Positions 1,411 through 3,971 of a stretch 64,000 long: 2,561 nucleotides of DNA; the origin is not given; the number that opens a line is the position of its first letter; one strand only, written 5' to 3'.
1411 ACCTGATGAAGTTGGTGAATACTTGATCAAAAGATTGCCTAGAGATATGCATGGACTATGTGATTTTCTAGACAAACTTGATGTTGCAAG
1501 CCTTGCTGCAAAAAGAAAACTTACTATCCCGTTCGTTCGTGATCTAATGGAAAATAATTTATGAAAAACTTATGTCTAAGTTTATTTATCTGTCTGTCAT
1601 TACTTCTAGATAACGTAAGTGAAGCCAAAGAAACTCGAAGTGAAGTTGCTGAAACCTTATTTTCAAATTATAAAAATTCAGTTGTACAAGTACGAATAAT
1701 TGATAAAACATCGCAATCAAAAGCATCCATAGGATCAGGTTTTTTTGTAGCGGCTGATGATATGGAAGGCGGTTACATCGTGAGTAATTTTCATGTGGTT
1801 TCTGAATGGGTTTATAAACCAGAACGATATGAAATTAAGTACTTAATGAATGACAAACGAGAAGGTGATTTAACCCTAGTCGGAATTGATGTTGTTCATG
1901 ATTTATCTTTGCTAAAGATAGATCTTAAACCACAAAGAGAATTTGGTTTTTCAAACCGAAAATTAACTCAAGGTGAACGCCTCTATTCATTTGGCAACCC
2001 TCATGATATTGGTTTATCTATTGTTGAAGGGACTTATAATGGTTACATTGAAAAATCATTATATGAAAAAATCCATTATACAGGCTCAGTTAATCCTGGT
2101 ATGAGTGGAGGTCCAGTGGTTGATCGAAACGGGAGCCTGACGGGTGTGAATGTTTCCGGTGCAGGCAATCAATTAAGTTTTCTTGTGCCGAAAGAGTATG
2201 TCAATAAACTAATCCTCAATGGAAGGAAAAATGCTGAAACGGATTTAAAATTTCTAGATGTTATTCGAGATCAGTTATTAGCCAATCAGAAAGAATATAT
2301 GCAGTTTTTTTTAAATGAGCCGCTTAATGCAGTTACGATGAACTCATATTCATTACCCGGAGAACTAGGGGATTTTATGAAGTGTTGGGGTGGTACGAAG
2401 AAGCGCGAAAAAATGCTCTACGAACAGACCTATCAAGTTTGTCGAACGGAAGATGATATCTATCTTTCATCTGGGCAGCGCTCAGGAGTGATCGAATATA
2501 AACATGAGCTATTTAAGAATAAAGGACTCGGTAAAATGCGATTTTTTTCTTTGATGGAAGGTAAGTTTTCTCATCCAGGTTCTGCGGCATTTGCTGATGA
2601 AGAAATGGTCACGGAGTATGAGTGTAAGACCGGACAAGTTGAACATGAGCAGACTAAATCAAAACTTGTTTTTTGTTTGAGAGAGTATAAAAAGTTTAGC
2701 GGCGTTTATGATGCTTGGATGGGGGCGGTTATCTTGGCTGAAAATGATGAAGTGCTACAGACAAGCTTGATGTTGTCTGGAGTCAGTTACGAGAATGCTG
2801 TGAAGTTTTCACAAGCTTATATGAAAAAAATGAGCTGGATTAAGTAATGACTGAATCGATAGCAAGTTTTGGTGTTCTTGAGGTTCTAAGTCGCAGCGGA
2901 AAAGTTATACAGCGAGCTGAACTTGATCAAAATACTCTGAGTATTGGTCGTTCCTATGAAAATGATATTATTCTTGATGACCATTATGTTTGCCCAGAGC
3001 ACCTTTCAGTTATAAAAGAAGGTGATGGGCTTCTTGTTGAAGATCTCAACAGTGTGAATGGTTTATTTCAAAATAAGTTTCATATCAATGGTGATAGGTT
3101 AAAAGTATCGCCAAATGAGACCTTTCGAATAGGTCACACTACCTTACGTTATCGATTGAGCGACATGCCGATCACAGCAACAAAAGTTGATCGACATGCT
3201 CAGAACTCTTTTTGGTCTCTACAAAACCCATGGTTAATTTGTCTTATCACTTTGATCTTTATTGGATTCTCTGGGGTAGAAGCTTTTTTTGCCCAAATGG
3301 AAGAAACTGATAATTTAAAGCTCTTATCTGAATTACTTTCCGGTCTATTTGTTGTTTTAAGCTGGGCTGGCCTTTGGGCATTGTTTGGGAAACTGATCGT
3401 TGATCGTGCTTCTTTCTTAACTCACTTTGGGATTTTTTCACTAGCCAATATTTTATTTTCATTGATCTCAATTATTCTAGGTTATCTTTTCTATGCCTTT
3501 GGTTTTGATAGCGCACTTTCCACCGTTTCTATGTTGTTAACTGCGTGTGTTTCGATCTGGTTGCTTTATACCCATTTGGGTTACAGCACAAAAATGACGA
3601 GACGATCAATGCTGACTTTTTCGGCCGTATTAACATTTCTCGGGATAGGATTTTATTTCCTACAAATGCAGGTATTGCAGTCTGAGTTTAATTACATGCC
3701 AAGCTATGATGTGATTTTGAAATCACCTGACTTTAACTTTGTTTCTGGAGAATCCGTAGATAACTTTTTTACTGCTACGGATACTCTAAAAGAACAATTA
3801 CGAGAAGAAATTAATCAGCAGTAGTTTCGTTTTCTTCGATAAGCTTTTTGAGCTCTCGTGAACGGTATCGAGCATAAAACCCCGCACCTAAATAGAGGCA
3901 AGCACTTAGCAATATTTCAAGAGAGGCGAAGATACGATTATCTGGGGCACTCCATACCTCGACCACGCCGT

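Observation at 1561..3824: Secreted trypsin-like protease and FHA-domain membrane protein translationally coupled to hda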

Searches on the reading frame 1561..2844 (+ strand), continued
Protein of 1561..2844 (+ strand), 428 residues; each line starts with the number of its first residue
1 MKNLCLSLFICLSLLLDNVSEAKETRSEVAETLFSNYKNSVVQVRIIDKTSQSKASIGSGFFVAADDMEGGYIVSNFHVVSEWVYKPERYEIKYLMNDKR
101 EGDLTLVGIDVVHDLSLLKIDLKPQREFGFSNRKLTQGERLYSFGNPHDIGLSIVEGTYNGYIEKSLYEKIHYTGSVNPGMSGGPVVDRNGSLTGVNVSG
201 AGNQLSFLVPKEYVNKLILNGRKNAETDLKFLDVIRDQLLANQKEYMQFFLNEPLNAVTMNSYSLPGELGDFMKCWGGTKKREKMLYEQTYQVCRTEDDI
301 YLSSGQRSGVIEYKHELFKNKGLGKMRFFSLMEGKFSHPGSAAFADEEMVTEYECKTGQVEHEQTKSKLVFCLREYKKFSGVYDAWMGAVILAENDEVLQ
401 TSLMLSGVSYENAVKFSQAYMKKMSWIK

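Call 64: find_encoding_contigs(protein=P0089, flank=6000, max_places=1)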
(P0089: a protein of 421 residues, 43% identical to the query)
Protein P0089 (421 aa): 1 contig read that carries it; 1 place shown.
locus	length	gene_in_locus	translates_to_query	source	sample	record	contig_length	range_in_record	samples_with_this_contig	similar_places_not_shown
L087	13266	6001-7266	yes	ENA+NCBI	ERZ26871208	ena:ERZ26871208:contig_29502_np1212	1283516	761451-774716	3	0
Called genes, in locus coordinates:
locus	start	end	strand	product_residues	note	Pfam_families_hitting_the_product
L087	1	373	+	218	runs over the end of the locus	PF22624:AASDHPPT_N (weak), PF01648:ACPS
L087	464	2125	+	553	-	-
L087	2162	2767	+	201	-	PF04542:Sigma70_r2, PF08281:Sigma70_r4_2, PF04545:Sigma70_r4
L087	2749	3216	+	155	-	-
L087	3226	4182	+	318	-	PF17820:PDZ_6 (weak)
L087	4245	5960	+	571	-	PF00144:Beta-lactamase, PF11954:DUF3471 (faint)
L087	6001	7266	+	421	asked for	PF13365:Trypsin_2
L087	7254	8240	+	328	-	PF16697:Yop-YscD_cpl, PF00498:FHA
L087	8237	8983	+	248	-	PF03740:PdxJ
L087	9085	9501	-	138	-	PF02472:ExbD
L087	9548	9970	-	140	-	PF02472:ExbD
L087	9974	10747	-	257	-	PF01618:MotA_ExbB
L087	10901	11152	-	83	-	PF03544:TonB_C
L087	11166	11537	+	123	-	-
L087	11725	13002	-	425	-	PF07719:TPR_2 (faint), PF13424:TPR_12 (faint), PF13428:TPR_14 (faint), PF13432:TPR_16 (faint), PF14559:TPR_19 (faint), PF23914:TPR_CcmH_CycH (faint)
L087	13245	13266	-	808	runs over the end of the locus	PF02518:HATPase_c, PF00204:DNA_gyraseB, PF01751:Toprim, PF21249:GyrB_hook, PF18053:GyrB_insert, PF00986:DNA_gyraseB_C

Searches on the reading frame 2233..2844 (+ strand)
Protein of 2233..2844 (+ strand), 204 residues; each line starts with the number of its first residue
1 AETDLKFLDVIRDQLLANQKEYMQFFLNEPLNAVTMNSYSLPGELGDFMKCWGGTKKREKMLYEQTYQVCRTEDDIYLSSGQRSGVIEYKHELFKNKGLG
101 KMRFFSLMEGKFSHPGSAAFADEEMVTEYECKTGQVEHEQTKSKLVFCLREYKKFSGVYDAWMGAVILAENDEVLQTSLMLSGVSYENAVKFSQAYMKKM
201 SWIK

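Call 27: predict_structure(alignment_id=A2)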
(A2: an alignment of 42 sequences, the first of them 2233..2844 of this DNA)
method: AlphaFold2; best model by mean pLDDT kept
length: 204 residues; sequences in the alignment: 42
mean_pLDDT: 85.9   pTM: 0.84
mean pLDDT of the five models: 85.9, 84.9, 84.6, 82.7, 82.5
residues with pLDDT >= 90: 99; 70-90: 84; 50-70: 20; < 50: 1
segments of 3 or more residues with pLDDT < 50: none
pLDDT, mean of each block of 10 residues (from residue 1): 79 88 87 92 89 83 91 64 77 91 87 67 87 88 92 92 88 91 93 93 82
secondary structure, 60 per line:
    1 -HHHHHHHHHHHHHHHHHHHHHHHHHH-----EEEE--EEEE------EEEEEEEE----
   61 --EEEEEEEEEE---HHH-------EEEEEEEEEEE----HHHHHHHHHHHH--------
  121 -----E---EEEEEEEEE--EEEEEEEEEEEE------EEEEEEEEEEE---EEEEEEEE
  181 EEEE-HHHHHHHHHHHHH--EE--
elements in order: H2-27 E33-36 E39-42 E49-56 E63-72 E86-96 H101-112 E130-138 E141-152 E159-169 E173-184 H186-198

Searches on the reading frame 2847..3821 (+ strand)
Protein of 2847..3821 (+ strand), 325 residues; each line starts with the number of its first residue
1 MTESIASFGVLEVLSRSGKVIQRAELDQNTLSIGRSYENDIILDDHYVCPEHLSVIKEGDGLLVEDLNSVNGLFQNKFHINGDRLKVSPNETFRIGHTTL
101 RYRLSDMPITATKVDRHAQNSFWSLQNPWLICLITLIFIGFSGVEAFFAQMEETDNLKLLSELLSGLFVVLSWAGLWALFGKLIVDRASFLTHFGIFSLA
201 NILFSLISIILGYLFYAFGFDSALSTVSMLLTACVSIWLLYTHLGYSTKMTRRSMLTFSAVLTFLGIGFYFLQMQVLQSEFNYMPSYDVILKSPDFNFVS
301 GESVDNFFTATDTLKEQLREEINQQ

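Call 3: search_protein_families(library=pfam, proteins=[window:2847-3821:+], max_evalue=0.01)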
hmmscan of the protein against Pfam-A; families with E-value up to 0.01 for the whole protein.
window:2847-3821:+ (325 aa): 2 families
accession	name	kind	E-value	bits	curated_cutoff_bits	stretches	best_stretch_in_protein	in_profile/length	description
PF16697.10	Yop-YscD_cpl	-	1.1e-11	45.2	33.2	1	24-101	12-89/94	Inner membrane component of T3SS, cytoplasmic domain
PF00498.31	FHA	-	2e-09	38.2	20.7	1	32-96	2-67/67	FHA domain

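Call 4: search_protein_families(library=ncbifam, proteins=[window:2847-3821:+], max_evalue=0.01)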
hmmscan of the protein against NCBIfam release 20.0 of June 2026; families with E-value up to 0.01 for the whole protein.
window:2847-3821:+ (325 aa): 5 families
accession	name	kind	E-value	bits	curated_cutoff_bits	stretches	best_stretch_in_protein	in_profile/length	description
NF049868.1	FhaB_Rv0019c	equivalog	2.3e-14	53.7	125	1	22-101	79-157/158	FHA domain-containing protein FhaB/FipA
NF041660.2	oxygluDhInhib_OdhI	equivalog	1.5e-08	34.6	200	1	6-97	33-122/130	oxoglutarate dehydrogenase inhibitor Odhl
TIGR03354.1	VI_FHA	hypoth_equivalog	9.4e-07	29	120.25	1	24-115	19-116/420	type VI secretion system-associated FHA domain protein TagH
NF052573.1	HisKinEspAMyxo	equivalog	7e-05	21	1400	1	25-99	42-115/755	serine histidine kinase EspA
NF033760.1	gliding_GltG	equivalog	0.0024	16.5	650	1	16-102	11-96/650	adventurous gliding motility protein GltG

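Call 6: find_homologous_proteins(query=window:2847-3821:+, max_evalue=0.001)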
Query window:2847-3821:+ (325 aa): 16 proteins with E <= 0.001 among 2587 candidates.
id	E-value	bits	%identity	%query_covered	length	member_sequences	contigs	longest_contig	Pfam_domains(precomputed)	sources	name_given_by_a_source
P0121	8.1e-211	717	100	100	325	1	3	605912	PF00498.32,PF16697.11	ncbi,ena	-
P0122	9.5e-162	556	74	100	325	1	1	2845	PF00498.32,PF16697.11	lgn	-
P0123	8.6e-137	474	65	97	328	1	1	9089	PF00498.32,PF16697.11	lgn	-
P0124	9.2e-131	454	60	98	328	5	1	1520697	PF00498.32,PF16697.11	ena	-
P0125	4.4e-129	448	59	99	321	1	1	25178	PF00498.32,PF16697.11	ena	-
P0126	1.9e-125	436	60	97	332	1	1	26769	PF00498.32,PF16697.11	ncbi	-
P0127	8.7e-122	424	57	100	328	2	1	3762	PF00498.32,PF16697.11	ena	-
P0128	3.5e-120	419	58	99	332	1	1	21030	PF00498.32,PF16697.11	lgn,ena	-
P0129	3.2e-119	416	58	100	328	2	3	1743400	PF00498.32,PF16697.11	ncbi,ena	-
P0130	3.4e-115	403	57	97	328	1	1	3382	PF00498.32,PF16697.11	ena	-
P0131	3.5e-115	403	57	97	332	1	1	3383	PF00498.32,PF16697.11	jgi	-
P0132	1.3e-111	391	51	100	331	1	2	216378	PF00498.32,PF16697.11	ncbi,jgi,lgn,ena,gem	-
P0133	9.5e-95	336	70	67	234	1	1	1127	PF00498.32,PF16697.11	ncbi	-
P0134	3.4e-90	321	46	97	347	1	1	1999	PF00498.32,PF16697.11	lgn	-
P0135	5.0e-84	300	43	98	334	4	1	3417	PF00498.32,PF16697.11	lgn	-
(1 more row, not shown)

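Call 25: find_homologous_proteins(query=A3, max_evalue=0.001)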
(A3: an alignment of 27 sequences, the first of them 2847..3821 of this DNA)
Query A3 (27 sequences) (325 aa, profile of the alignment): 132 proteins with E <= 0.001 among 8000 candidates; the best 120 are listed.
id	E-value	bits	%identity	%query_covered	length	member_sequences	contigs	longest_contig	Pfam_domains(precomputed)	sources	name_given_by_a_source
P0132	1.3e-123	431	51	100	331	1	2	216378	PF00498.32,PF16697.11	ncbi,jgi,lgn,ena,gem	-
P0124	4.8e-123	429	60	98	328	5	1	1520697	PF00498.32,PF16697.11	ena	-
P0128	2.4e-122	427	58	99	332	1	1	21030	PF00498.32,PF16697.11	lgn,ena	-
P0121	2.2e-121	424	100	100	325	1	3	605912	PF00498.32,PF16697.11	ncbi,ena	-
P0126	6.7e-121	422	60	97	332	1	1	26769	PF00498.32,PF16697.11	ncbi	-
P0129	6.5e-120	419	58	100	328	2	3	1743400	PF00498.32,PF16697.11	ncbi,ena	-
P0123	6.6e-120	419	65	97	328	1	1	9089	PF00498.32,PF16697.11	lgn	-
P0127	1.2e-117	411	57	100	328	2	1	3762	PF00498.32,PF16697.11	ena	-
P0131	2.4e-117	410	57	97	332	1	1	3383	PF00498.32,PF16697.11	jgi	-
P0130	5.3e-117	409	57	97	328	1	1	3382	PF00498.32,PF16697.11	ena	-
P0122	1.4e-116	408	74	100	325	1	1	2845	PF00498.32,PF16697.11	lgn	-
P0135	5.8e-116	406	43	98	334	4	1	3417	PF00498.32,PF16697.11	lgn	-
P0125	3.4e-115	403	59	99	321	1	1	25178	PF00498.32,PF16697.11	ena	-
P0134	2.9e-109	384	46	97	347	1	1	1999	PF00498.32,PF16697.11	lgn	-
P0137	1.4e-102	362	28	97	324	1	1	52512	PF00498.32,PF16697.11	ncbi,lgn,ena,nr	ncbi:MAG TPA: FHA domain-containing protein [Gemmatimonadaceae bacterium]|nr:FHA domain-containing p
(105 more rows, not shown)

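Call 33: search_protein_families(library=padloc, proteins=[window:2847-3821:+], max_evalue=0.01)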
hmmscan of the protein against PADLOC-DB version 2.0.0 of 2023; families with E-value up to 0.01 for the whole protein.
window:2847-3821:+ (325 aa): 0 families

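Call 34: predict_structure(alignment_id=A4)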
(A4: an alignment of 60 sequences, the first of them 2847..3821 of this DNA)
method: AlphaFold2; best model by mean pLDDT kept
length: 325 residues; sequences in the alignment: 60
mean_pLDDT: 90.1   pTM: 0.74
mean pLDDT of the five models: 90.1, 89.5, 89.4, 88.9, 88.7
residues with pLDDT >= 90: 243; 70-90: 58; 50-70: 19; < 50: 5
segments of 3 or more residues with pLDDT < 50: 1-3
pLDDT, mean of each block of 10 residues (from residue 1): 65 92 91 97 97 95 96 94 93 96 90 71 85 96 90 86 95 97 92 96 95 93 93 98 93 96 97 92 75 57 83 96 92
secondary structure, 60 per line:
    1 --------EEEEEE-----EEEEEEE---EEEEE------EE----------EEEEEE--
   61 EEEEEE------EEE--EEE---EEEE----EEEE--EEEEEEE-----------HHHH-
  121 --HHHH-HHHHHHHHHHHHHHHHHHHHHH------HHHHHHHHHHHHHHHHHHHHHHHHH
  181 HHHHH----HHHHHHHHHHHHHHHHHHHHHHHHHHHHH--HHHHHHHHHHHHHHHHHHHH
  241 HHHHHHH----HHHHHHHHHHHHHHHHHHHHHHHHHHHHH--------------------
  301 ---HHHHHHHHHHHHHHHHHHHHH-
elements in order: E9-14 E20-26 E30-34 E53-58 E61-66 E73-75 E78-80 E84-87 E92-95 E98-104 H116-119 H123-126 H128-149 H156-185 H190-218 H221-247 H252-280 H304-324

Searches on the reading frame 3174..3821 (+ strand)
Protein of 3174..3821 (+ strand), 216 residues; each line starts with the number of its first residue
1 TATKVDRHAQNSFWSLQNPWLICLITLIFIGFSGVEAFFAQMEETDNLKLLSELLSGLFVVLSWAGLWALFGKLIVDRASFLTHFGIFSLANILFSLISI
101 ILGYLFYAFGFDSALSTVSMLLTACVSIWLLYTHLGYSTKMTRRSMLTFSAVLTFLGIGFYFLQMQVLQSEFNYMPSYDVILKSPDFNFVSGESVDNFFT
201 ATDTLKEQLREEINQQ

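Call 50: search_protein_representatives(alignment_id=A5)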
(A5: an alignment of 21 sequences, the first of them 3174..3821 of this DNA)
Query: 21 sequences, 218 profile positions. Proteins with E-value up to 0.001 (for the whole library): 1908; up to 1e-10: 1535; up to 1e-30: 392. The best 150 are listed.
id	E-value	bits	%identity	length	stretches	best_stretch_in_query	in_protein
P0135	1.8e-69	250.0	-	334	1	2-215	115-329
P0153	3.3e-65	236.0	-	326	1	1-215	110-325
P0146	9.0e-64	231.4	-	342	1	10-216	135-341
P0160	2.1e-63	230.1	-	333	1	1-217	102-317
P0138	8.8e-63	228.1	-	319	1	1-216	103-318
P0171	2.5e-62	226.6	-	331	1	1-216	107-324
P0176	2.9e-62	226.4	-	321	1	1-216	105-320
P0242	1.1e-58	214.8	-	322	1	1-215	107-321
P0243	3.5e-58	213.1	-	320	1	1-211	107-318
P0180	5.1e-58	212.5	-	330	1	2-217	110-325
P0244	1.3e-54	201.4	-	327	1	1-216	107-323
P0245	5.5e-54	199.4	-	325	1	2-217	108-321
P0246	8.3e-54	198.8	-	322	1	10-216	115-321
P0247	1.2e-52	195.0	-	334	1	1-217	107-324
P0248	6.1e-52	192.7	-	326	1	2-216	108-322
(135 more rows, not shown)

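Call 52: search_protein_families(library=pfam, alignment_id=A6, max_evalue=0.001)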
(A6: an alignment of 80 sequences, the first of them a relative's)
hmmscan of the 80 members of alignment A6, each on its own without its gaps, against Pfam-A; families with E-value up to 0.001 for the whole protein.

A. member 1, P0242 (322 aa): 2 families
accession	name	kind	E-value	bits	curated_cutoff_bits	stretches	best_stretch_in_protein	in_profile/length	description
PF00498.31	FHA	-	3.8e-08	34.1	20.7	1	28-93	2-67/67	FHA domain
PF16697.10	Yop-YscD_cpl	-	2.5e-07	31.3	33.2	1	9-102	2-93/94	Inner membrane component of T3SS, cytoplasmic domain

B. families by the number of members that match (of 80 scanned): 4 families
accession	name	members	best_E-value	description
PF00498.31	FHA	80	3.4e-14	FHA domain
PF16697.10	Yop-YscD_cpl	80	7.5e-14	Inner membrane component of T3SS, cytoplasmic domain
PF18571.6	VWA_3_C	1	0.00055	von Willebrand factor type A C-terminal domain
PF04893.22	Yip1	1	0.00094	Yip1 domain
